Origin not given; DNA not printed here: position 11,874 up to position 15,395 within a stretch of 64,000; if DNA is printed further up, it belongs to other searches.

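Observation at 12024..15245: Unusually long (1073 aa) DUF262-DUF1524 GmrSD-like protein with about 450-aa uncharacterised C-terminal extension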

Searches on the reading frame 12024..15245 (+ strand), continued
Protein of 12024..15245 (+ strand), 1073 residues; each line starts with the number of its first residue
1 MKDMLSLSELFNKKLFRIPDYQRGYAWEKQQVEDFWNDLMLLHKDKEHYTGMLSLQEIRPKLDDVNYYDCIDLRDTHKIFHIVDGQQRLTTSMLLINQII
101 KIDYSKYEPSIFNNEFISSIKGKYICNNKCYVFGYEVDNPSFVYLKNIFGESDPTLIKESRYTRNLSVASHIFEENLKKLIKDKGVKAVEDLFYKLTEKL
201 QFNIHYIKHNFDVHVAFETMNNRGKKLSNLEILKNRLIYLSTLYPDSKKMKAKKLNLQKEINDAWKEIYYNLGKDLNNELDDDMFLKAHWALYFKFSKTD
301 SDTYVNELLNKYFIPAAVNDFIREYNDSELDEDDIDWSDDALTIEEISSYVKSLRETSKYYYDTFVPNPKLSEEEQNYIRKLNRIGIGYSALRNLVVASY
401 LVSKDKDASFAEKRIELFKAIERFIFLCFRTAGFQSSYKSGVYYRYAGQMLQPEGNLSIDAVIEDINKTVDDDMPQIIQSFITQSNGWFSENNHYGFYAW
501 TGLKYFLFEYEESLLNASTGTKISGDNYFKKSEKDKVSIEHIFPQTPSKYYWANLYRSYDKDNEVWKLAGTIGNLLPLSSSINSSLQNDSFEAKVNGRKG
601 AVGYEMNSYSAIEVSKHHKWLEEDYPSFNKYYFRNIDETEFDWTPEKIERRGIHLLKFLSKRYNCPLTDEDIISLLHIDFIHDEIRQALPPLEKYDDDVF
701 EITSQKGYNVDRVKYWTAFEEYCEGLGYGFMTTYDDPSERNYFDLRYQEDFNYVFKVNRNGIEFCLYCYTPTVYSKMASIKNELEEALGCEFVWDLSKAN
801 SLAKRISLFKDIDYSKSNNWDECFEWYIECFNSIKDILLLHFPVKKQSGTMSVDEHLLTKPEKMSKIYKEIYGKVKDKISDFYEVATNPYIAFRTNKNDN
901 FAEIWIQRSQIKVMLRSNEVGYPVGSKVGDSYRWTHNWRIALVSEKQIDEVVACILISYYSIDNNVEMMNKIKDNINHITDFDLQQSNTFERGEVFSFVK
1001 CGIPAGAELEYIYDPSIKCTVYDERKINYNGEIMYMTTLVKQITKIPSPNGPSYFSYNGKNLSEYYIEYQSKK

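Call 9: find_homologous_proteins(query=window:12024-15242:+)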
Query window:12024-15242:+ (1073 aa): 6276 proteins with E <= 0.001 among 8000 candidates; the best 120 are listed.
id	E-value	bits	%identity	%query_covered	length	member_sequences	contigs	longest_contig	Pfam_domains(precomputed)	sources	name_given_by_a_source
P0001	0.0e+0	2471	100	100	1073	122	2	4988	PF07510.17,PF14088.12,PF03235.20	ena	-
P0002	0.0e+0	2015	81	100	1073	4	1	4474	PF07510.17,PF14088.12,PF03235.20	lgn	-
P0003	0.0e+0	1952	78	100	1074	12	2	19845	PF07510.17,PF03235.20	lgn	-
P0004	7.4e-183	628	44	64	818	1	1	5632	PF07510.17,PF03235.20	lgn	-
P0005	2.1e-182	627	44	64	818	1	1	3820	PF07510.17,PF03235.20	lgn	-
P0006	3.5e-180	619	46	65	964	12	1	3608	PF07510.17,PF03235.20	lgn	-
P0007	1.9e-179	617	46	65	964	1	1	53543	PF07510.17,PF03235.20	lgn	-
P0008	7.4e-179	615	45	65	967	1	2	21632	PF07510.17,PF03235.20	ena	-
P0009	1.2e-178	614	42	78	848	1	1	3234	PF07510.17,PF14088.12,PF03235.20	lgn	-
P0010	4.3e-178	612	45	65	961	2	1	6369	PF07510.17,PF03235.20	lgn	-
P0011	2.2e-177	610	43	66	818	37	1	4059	PF07510.17,PF03235.20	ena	-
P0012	3.9e-177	609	43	64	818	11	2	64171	PF07510.17,PF03235.20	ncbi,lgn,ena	-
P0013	4.8e-177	609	42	78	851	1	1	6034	PF07510.17,PF14088.12,PF03235.20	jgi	jgi:hypothetical protein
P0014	5.0e-177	609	44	64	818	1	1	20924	PF07510.17,PF03235.20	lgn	-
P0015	1.1e-176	608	40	78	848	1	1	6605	PF07510.17,PF14088.12,PF03235.20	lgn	-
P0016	2.2e-176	607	41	78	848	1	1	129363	PF07510.17,PF14088.12,PF03235.20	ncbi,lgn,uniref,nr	ncbi:DUF4268 domain-containing protein [Sporosarcina sp. ACRSM]|uniref:DUF4268 domain-containing pro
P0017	1.6e-175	604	40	78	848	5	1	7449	PF07510.17,PF14088.12,PF03235.20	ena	-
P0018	4.3e-175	603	40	78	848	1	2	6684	PF07510.17,PF14088.12,PF03235.20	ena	-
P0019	5.8e-175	602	46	65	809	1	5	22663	PF07510.17,PF03235.20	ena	-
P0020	6.2e-175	602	43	74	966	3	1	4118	PF07510.17,PF03235.20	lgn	-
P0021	6.3e-175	602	43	66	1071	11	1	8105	PF07510.17,PF03235.20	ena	-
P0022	1.6e-174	601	41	78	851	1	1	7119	PF07510.17,PF14088.12,PF03235.20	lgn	-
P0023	1.9e-174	600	41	78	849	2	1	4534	PF07510.17,PF14088.12,PF03235.20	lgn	-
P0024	3.7e-174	599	40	78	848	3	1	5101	PF07510.17,PF14088.12,PF03235.20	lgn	-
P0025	3.7e-174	599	45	65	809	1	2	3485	PF07510.17,PF03235.20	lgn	-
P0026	4.8e-174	599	39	78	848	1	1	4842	PF07510.17,PF14088.12,PF03235.20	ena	-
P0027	5.1e-174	599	43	64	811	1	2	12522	PF07510.17,PF03235.20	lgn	-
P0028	6.2e-174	599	41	78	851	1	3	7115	PF07510.17,PF14088.12,PF03235.20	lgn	-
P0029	6.5e-174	599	41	78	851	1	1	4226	PF07510.17,PF14088.12,PF03235.20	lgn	-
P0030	7.5e-174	598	41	77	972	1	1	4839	PF07510.17,PF14088.12,PF03235.20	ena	-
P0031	1.0e-173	598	41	78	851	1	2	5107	PF07510.17,PF14088.12,PF03235.20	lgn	-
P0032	1.2e-173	598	40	78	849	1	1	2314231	PF07510.17,PF14088.12,PF03235.20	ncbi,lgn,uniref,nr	ncbi:DUF4268 domain-containing protein [Bacillus xiapuensis]|uniref:DUF4268 domain-containing protei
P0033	1.4e-173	598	39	78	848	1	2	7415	PF07510.17,PF14088.12,PF03235.20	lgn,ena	-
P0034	1.4e-173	597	40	78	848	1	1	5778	PF07510.17,PF14088.12,PF03235.20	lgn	-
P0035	1.4e-173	597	44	65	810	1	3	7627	PF07510.17,PF03235.20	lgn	-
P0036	1.8e-173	597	41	78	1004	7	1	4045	PF07510.17,PF14088.12,PF20118.5,PF03235.20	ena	-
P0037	1.9e-173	597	39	78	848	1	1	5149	PF07510.17,PF14088.12,PF03235.20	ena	-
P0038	2.3e-173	597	39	78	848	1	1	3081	PF07510.17,PF14088.12,PF03235.20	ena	-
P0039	2.4e-173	597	39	78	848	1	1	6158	PF07510.17,PF14088.12,PF03235.20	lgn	-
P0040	2.5e-173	597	39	78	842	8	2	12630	PF07510.17,PF14088.12,PF03235.20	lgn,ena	-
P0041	3.6e-173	596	44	65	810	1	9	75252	PF07510.17,PF03235.20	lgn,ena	-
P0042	3.6e-173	596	42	78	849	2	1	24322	PF07510.17,PF14088.12,PF03235.20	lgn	-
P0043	3.8e-173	596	40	78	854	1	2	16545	PF07510.17,PF14088.12,PF03235.20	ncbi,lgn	-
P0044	3.9e-173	596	41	78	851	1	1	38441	PF07510.17,PF14088.12,PF03235.20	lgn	-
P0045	4.7e-173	596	44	63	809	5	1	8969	PF07510.17,PF03235.20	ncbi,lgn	-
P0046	5.3e-173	596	40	78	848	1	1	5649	PF07510.17,PF14088.12,PF03235.20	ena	-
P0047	5.6e-173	596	41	78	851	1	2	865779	PF07510.17,PF14088.12,PF03235.20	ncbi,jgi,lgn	ncbi:MAG: DUF4268 domain-containing protein [Eubacteriales bacterium]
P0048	5.8e-173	595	41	78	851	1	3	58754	PF07510.17,PF14088.12,PF03235.20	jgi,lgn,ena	-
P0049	5.9e-173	595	41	78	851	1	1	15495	PF07510.17,PF14088.12,PF03235.20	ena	-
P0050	6.5e-173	595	45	65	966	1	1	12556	PF07510.17,PF03235.20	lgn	-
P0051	6.6e-173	595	42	78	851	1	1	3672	PF07510.17,PF14088.12,PF03235.20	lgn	-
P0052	7.3e-173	595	41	78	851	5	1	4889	PF07510.17,PF14088.12,PF03235.20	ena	-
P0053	7.8e-173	595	45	65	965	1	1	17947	PF07510.17,PF03235.20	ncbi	-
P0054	1.0e-172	595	40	78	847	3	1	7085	PF07510.17,PF14088.12,PF03235.20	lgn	-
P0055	1.0e-172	595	39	78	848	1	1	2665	PF07510.17,PF14088.12,PF03235.20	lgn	-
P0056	1.2e-172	594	41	78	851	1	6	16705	PF07510.17,PF14088.12,PF03235.20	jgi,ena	jgi:hypothetical protein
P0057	1.2e-172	594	41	78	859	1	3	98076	PF07510.17,PF14088.12,PF03235.20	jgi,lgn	jgi:uncharacterized protein with ParB-like and HNH nuclease domain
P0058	1.2e-172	594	41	78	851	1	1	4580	PF07510.17,PF14088.12,PF03235.20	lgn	-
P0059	1.2e-172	594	41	78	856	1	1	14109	PF07510.17,PF14088.12,PF03235.20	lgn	-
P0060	1.3e-172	594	41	78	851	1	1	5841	PF07510.17,PF14088.12,PF03235.20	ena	-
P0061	1.3e-172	594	41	78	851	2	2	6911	PF07510.17,PF14088.12,PF03235.20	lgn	-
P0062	1.4e-172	594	41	78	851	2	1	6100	PF07510.17,PF14088.12,PF03235.20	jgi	jgi:hypothetical protein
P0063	1.6e-172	594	41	78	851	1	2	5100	PF07510.17,PF14088.12,PF03235.20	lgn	-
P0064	1.6e-172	594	42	78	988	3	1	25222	PF07510.17,PF23870.2,PF14088.12,PF03235.20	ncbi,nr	ncbi:MAG: DUF4268 domain-containing protein [Firmicutes bacterium]|nr:DUF4268 domain-containing prot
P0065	1.7e-172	594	41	78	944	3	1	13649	PF07510.17,PF14088.12,PF03235.20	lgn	-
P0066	3.3e-172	593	40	82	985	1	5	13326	PF07510.17,PF14088.12,PF03235.20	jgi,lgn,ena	-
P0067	3.5e-172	593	41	78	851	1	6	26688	PF07510.17,PF14088.12,PF03235.20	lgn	-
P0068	3.9e-172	593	41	78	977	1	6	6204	PF07510.17,PF14088.12,PF03235.20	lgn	-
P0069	5.3e-172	592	43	65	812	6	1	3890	PF07510.17,PF03235.20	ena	-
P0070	5.6e-172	592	41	78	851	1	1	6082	PF07510.17,PF14088.12,PF03235.20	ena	-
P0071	5.6e-172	592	41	78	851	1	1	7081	PF07510.17,PF14088.12,PF03235.20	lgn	-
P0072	5.8e-172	592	39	78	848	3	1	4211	PF07510.17,PF14088.12,PF03235.20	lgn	-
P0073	6.3e-172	592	41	78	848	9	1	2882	PF07510.17,PF14088.12,PF03235.20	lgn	-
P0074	6.7e-172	592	40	78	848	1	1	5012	PF07510.17,PF14088.12,PF03235.20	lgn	-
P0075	6.9e-172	592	40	81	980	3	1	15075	PF07510.17,PF14088.12,PF03235.20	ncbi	-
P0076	9.9e-172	591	41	78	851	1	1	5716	PF07510.17,PF14088.12,PF03235.20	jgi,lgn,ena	-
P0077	1.5e-171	591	40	78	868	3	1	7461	PF07510.17,PF14088.12,PF03235.20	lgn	-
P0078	1.6e-171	591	40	78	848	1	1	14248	PF07510.17,PF14088.12,PF03235.20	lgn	-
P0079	1.8e-171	591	41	78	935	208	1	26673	PF07510.17,PF14088.12,PF24698.2,PF03235.20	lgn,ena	-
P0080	2.3e-171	590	40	78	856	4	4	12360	PF07510.17,PF14088.12,PF03235.20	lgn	-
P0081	3.1e-171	590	41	78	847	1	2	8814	PF07510.17,PF14088.12,PF03235.20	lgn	-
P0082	3.2e-171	590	39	83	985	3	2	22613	PF07510.17,PF14088.12,PF03235.20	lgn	-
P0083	3.2e-171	590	41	78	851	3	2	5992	PF07510.17,PF14088.12,PF03235.20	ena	-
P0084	4.2e-171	589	40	81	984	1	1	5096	PF07510.17,PF14088.12,PF03235.20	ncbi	-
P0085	4.5e-171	589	39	78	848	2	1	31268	PF07510.17,PF14088.12,PF03235.20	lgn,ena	-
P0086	5.4e-171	589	41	78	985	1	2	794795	PF07510.17,PF14088.12,PF03235.20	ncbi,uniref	ncbi:DUF4268 domain-containing protein [Dehalococcoides sp. THU3]|uniref:DUF4268 domain-containing p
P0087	5.8e-171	589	41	78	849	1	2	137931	PF07510.17,PF14088.12,PF03235.20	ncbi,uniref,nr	ncbi:DUF4268 domain-containing protein [Peribacillus cavernae]|uniref:DUF4268 domain-containing prot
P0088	6.0e-171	589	41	78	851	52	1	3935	PF07510.17,PF14088.12,PF03235.20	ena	-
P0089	6.6e-171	589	40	78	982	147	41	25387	PF07510.17,PF14088.12,PF03235.20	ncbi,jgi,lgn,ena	jgi:hypothetical protein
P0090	7.8e-171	588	41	78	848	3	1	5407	PF07510.17,PF14088.12,PF03235.20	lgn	-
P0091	1.1e-170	588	41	78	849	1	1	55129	PF07510.17,PF14088.12,PF03235.20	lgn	-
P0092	1.5e-170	587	40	82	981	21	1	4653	PF07510.17,PF14088.12,PF03235.20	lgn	-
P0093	1.7e-170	587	41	78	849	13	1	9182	PF07510.17,PF14088.12,PF03235.20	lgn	-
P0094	2.3e-170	587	41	78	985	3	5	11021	PF07510.17,PF14088.12,PF03235.20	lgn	-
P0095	2.9e-170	587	40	78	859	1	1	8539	PF07510.17,PF14088.12,PF03235.20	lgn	-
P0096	4.9e-170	586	40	82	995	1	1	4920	PF07510.17,PF14088.12,PF03235.20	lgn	-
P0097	5.8e-170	586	40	83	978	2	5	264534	PF07510.17,PF14088.12,PF03235.20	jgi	jgi:uncharacterized protein with ParB-like and HNH nuclease domain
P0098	6.6e-170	585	41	78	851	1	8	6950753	PF07510.17,PF14088.12,PF03235.20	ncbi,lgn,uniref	ncbi:DUF4268 domain-containing protein [Paenibacillus sp. FSL K6-1566]|uniref:DUF4268 domain-contain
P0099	7.4e-170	585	39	78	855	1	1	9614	PF07510.17,PF14088.12,PF03235.20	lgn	-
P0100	8.8e-170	585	41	78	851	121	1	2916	PF07510.17,PF14088.12,PF03235.20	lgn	-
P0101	8.8e-170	585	40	78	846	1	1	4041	PF07510.17,PF14088.12,PF03235.20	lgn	-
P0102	1.1e-169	585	39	78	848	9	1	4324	PF07510.17,PF14088.12,PF03235.20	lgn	-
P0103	1.2e-169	585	40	78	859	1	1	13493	PF07510.17,PF14088.12,PF03235.20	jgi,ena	-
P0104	1.2e-169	584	40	78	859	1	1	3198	PF07510.17,PF14088.12,PF03235.20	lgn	-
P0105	1.2e-169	584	41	78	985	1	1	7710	PF07510.17,PF14088.12,PF03235.20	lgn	-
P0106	1.2e-169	584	44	64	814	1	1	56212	PF07510.17,PF03235.20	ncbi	-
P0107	1.3e-169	584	39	78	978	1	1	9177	PF07510.17,PF14088.12,PF03235.20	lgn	-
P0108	1.4e-169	584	39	78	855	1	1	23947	PF07510.17,PF14088.12,PF03235.20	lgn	-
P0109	1.5e-169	584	41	78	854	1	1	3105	PF07510.17,PF14088.12,PF03235.20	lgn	-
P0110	1.7e-169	584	44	65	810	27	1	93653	PF07510.17,PF03235.20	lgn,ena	-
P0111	1.8e-169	584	44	65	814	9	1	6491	PF07510.17,PF03235.20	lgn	-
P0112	1.9e-169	584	40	78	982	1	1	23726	PF07510.17,PF14088.12,PF03235.20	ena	-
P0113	2.7e-169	583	41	78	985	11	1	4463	PF07510.17,PF14088.12,PF03235.20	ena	-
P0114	3.5e-169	583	41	78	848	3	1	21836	PF07510.17,PF14088.12,PF03235.20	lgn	-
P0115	3.6e-169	583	40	78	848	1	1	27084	PF07510.17,PF14088.12,PF03235.20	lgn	-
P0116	4.0e-169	583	41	78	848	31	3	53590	PF07510.17,PF14088.12,PF03235.20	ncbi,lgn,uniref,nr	ncbi:hypothetical protein GCM10012290_18790 [Halolactibacillus alkaliphilus]|uniref:DUF4268 domain-c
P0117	5.0e-169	582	44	65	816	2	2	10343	PF07510.17,PF03235.20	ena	-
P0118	5.1e-169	582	45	65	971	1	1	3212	PF07510.17,PF03235.20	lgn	-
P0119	5.4e-169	582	44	64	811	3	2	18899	PF07510.17,PF03235.20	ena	-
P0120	7.8e-169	582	41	78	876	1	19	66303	PF07510.17,PF14088.12,PF03235.20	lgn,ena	-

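Call 10: search_solved_structures(query=window:12024-15242:+, max_evalue=1)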
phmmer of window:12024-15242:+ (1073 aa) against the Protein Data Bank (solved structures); distinct sequences matched with E-value up to 1: 2.
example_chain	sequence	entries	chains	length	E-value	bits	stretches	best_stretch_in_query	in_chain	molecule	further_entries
6jiv_D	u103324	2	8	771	0.0018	19.3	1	16-97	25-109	SspE protein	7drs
7drr_D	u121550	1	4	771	0.012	16.6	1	16-97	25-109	SspE protein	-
